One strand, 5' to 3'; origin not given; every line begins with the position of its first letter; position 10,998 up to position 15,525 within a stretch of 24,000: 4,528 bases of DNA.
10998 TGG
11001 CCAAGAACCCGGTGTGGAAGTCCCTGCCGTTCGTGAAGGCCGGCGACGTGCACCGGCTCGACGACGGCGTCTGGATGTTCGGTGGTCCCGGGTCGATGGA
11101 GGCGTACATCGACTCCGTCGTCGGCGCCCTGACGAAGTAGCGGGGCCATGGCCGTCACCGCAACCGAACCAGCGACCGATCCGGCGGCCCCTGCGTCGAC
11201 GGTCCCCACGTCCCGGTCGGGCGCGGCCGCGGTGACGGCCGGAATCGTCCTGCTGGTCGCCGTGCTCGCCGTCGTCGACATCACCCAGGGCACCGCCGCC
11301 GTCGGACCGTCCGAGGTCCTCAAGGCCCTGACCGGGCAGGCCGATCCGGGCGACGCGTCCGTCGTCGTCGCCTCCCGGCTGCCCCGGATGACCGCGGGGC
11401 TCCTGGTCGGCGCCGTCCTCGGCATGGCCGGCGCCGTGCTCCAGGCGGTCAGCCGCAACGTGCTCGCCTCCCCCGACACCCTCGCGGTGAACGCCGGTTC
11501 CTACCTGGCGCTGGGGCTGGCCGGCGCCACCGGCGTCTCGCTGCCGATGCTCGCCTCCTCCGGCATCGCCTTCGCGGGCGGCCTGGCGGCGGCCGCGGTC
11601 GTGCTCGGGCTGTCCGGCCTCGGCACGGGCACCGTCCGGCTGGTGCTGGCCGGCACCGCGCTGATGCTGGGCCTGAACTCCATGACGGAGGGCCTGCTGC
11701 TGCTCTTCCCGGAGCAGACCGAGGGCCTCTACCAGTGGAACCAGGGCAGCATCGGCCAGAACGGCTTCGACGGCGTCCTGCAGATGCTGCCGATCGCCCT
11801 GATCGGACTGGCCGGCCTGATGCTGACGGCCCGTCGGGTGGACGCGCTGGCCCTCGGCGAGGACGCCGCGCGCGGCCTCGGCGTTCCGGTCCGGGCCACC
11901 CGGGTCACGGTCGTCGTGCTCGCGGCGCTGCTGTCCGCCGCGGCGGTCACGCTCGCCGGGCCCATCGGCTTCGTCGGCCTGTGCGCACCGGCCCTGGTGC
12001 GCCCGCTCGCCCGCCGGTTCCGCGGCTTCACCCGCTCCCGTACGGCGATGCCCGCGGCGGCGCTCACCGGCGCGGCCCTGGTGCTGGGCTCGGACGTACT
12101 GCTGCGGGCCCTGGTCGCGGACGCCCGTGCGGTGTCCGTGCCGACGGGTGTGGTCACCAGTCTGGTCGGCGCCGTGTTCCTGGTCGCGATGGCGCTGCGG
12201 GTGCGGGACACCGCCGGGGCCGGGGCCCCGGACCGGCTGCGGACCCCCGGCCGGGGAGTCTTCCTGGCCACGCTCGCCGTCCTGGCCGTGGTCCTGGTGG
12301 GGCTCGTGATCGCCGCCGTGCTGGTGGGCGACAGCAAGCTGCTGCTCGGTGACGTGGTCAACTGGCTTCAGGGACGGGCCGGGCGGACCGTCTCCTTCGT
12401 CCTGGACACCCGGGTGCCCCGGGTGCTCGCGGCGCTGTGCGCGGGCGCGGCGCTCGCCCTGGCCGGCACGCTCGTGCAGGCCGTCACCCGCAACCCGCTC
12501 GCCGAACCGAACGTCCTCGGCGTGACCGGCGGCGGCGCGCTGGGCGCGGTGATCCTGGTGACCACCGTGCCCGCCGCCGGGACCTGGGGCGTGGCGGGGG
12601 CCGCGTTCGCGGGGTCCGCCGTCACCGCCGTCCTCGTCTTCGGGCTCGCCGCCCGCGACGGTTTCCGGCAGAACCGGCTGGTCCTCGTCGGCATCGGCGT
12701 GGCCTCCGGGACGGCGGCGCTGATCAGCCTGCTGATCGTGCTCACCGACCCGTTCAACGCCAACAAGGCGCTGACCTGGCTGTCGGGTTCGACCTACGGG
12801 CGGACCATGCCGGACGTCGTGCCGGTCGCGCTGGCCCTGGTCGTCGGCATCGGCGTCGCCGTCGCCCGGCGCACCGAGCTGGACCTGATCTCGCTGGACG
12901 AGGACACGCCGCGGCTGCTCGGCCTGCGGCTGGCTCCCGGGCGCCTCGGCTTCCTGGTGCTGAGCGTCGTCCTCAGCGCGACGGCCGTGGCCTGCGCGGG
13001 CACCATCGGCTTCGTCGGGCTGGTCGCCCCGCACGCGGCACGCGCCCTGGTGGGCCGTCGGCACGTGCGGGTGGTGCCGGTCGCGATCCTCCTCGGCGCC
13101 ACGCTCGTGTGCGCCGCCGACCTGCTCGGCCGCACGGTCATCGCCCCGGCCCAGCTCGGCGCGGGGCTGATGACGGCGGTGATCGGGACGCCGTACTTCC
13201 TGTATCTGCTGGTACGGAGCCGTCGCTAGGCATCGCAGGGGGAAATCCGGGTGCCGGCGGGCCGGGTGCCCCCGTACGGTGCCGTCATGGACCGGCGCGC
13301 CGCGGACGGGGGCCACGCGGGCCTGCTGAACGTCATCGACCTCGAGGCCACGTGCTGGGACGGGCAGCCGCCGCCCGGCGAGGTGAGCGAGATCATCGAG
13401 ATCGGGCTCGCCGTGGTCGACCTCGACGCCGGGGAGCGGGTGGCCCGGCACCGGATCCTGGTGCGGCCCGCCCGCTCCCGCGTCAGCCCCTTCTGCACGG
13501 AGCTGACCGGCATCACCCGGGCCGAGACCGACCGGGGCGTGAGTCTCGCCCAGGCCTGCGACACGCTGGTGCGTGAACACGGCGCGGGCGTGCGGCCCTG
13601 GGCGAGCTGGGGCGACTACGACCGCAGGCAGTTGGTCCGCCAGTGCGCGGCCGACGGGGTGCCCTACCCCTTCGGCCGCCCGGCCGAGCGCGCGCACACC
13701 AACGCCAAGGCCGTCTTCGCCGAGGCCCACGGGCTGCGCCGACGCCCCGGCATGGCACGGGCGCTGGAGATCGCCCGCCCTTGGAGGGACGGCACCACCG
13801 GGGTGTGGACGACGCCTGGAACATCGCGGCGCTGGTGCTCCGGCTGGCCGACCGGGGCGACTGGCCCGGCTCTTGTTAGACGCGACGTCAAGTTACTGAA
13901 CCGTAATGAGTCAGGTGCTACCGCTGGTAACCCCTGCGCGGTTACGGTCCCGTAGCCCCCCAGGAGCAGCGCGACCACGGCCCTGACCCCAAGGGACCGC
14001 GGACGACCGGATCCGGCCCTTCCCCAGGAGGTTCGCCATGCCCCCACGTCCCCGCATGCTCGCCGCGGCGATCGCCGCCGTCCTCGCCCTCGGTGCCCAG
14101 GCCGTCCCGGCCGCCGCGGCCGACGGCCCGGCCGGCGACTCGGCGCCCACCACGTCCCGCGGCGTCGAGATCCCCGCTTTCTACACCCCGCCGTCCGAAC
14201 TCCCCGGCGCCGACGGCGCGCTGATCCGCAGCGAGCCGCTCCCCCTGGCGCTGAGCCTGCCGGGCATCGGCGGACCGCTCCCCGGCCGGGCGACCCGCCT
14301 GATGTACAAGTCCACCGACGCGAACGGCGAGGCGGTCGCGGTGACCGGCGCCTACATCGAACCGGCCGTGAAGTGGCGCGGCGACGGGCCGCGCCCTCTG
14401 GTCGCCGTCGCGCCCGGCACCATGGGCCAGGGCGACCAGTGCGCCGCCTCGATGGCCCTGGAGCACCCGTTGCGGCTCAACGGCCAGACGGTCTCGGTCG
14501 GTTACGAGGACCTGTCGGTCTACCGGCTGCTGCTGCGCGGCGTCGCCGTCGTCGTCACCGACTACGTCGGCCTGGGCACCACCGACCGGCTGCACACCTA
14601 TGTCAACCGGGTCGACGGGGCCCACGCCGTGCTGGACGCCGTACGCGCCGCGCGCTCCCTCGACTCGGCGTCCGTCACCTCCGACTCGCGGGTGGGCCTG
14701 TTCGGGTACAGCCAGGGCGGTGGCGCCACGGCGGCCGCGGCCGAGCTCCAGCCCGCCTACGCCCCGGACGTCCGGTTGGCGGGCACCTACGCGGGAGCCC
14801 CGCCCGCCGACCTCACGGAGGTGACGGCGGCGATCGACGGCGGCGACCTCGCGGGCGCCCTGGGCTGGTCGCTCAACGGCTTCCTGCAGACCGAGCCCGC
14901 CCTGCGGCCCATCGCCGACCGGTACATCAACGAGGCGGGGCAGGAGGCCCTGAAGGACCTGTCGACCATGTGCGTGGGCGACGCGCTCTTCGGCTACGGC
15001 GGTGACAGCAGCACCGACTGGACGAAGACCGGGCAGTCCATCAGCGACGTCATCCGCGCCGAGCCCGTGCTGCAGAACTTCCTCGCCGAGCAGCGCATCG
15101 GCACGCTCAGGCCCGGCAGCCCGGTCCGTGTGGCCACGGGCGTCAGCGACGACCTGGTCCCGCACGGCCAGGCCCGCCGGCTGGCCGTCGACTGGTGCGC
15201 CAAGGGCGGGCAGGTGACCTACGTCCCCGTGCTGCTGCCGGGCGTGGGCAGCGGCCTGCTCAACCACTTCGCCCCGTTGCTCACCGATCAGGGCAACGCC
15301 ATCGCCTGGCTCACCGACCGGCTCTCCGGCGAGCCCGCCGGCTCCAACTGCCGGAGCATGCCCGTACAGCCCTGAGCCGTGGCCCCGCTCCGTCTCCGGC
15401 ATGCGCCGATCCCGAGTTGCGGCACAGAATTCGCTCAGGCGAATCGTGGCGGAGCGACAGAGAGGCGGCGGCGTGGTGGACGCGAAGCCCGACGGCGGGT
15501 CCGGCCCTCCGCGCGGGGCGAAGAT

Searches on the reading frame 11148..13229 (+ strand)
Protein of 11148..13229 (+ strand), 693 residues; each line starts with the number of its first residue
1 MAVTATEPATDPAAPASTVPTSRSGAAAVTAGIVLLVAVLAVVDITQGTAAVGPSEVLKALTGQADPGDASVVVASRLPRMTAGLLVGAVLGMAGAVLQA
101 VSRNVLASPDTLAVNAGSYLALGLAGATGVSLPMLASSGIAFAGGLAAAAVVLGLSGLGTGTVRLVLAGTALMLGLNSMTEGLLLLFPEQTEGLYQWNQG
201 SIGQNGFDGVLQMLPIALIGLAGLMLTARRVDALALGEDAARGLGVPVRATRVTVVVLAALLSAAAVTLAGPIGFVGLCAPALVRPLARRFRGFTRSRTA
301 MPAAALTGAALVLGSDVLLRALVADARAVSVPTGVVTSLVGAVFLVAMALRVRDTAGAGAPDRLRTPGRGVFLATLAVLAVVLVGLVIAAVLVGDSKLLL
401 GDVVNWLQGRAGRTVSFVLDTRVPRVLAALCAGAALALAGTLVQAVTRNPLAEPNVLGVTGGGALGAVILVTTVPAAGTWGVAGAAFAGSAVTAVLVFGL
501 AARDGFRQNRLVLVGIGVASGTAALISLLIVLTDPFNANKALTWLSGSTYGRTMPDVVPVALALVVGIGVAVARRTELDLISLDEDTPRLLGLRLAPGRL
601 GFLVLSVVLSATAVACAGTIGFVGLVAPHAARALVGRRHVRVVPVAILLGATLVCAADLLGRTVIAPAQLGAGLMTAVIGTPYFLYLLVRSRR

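Call 5: search_protein_families(library=pfam, proteins=[window:11148-13229:+])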
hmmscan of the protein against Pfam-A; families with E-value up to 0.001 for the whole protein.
window:11148-13229:+ (693 aa): 1 family
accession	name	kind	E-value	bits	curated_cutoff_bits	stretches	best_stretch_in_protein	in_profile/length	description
PF01032.23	FecCD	-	2.3e-152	506.9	26.5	2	383-690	2-311/311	FecCD transport family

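Call 8: search_protein_families(library=ncbifam, proteins=[window:11148-13229:+], max_evalue=0.01)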
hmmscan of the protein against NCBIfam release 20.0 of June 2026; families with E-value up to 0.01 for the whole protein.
window:11148-13229:+ (693 aa): 16 families
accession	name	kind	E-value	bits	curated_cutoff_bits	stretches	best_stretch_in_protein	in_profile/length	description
NF007867.0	PRK10577.1-3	subfamily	1.4e-294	978.9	849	1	10-693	19-707/710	Fe(3+)-hydroxamate ABC transporter permease FhuB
NF007871.0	PRK10577.2-2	equivalog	5.7e-145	484.5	899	1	30-692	16-677/679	Fe(3+)-hydroxamate ABC transporter permease FhuB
NF007866.0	PRK10577.1-2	equivalog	8.6e-124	414.3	554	1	29-692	12-664/666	Fe(3+)-hydroxamate ABC transporter permease FhuB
NF007872.0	PRK10577.2-3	equivalog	2.1e-115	386.6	727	1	16-691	6-669/676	Fe(3+)-hydroxamate ABC transporter permease FhuB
NF007873.0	PRK10577.2-4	equivalog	3.2e-110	369.8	1012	1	73-689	32-641/646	Fe(3+)-hydroxamate ABC transporter permease FhuB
NF007299.0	PRK09777.1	equivalog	1e-104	350.2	406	2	375-692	5-318/318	Fe(3+) dicitrate ABC transporter permease subunit FecD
NF007868.0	PRK10577.1-5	equivalog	3.5e-95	319.9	943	1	38-691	25-664/666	Fe(3+)-hydroxamate ABC transporter permease FhuB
NF008407.0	PRK11228.1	equivalog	5.4e-93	311.5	396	2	415-691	51-328/330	iron-dicitrate ABC transporter permease FecC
NF007870.0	PRK10577.2-1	equivalog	4.5e-91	306.5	1355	1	28-691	12-673/678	Fe(3+)-hydroxamate ABC transporter permease FhuB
NF007869.0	PRK10577.1-6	equivalog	6.6e-86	289.2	954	1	11-691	14-694/703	Fe(3+)-hydroxamate ABC transporter permease FhuB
NF003001.0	PRK03784.1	equivalog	1e-85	287.8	334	2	375-692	18-329/332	vitamin B12 ABC transporter permease BtuC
NF007759.0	PRK10440.1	equivalog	1.1e-85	287.8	422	2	372-692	10-327/330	iron-enterobactin ABC transporter permease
NF007760.0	PRK10441.1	equivalog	1.1e-82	277.9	428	2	378-691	15-329/335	Fe(3+)-siderophore ABC transporter permease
NF007865.0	PRK10577.1-1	equivalog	1.1e-79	268.7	1107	1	47-691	27-658/660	Fe(3+)-hydroxamate ABC transporter permease FhuB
NF007081.0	PRK09535.1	equivalog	1.7e-74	251.4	461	2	417-690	90-360/366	vitamin B12 ABC transporter permease BtuC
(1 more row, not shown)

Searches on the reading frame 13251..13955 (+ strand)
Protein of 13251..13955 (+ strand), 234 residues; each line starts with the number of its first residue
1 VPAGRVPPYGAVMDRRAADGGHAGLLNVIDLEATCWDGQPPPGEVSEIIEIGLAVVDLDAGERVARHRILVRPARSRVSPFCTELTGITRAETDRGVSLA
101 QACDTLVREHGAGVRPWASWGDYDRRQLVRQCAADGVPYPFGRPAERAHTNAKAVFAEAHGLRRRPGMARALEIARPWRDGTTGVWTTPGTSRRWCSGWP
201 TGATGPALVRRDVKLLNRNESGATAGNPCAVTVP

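Call 5: search_protein_families(library=pfam, proteins=[window:13251-13955:+])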
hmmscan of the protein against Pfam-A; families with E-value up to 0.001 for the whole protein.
window:13251-13955:+ (234 aa): 1 family
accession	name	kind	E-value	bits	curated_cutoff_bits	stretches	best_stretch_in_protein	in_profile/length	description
PF00929.31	RNase_T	-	1.5e-09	39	24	1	28-102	2-73/164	Exonuclease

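Call 8: search_protein_families(library=ncbifam, proteins=[window:13251-13955:+], max_evalue=0.01)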
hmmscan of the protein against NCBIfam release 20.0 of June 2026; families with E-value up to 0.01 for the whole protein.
window:13251-13955:+ (234 aa): 5 families
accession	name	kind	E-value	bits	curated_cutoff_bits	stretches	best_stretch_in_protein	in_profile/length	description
NF005838.0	PRK07748.1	equivalog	4.6e-12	45.9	169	1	28-158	8-138/207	3'-5' exonuclease KapD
NF005226.0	PRK06722.1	equivalog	3.4e-05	23.2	290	1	44-147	23-124/281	exonuclease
NF005906.0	PRK07883.1-4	equivalog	0.00016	20.1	495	1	28-91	10-65/563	DEDD exonuclease domain-containing protein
NF005904.0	PRK07883.1-2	equivalog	0.00017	20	969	1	27-105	33-103/584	DEDD exonuclease domain-containing protein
NF006316.0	PRK08517.1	equivalog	0.0021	17.4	247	1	28-103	74-140/270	3'-5' exonuclease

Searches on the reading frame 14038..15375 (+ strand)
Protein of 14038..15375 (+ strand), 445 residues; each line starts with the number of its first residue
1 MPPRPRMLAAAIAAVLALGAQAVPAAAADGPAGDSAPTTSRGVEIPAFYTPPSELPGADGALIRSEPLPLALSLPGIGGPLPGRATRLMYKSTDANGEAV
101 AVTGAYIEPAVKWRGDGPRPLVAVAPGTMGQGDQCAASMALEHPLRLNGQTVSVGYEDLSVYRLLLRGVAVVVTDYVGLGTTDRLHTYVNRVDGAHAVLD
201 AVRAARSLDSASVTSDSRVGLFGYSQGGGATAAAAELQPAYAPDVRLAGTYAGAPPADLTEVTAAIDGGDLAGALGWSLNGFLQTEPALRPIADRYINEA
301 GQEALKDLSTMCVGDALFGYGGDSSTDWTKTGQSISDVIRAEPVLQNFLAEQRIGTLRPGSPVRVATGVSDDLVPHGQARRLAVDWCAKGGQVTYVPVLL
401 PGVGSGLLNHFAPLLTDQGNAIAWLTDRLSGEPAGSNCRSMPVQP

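Call 5: search_protein_families(library=pfam, proteins=[window:14038-15375:+])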
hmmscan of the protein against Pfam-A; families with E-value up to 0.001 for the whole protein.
window:14038-15375:+ (445 aa): 4 families
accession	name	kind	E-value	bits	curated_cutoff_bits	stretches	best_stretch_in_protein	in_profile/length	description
PF03583.20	LIP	-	2.1e-95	319.8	23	1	146-436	6-285/286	Secretory lipase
PF00326.27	Peptidase_S9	-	1.8e-06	28.1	22.6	1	165-239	11-86/213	Prolyl oligopeptidase family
PF05448.18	AXE1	-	0.00015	21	21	1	198-240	157-199/321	Acetyl xylan esterase (AXE1)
PF12146.15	Hydrolase_4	-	0.00021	21.1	27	1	156-240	20-99/239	Serine aminopeptidase, S33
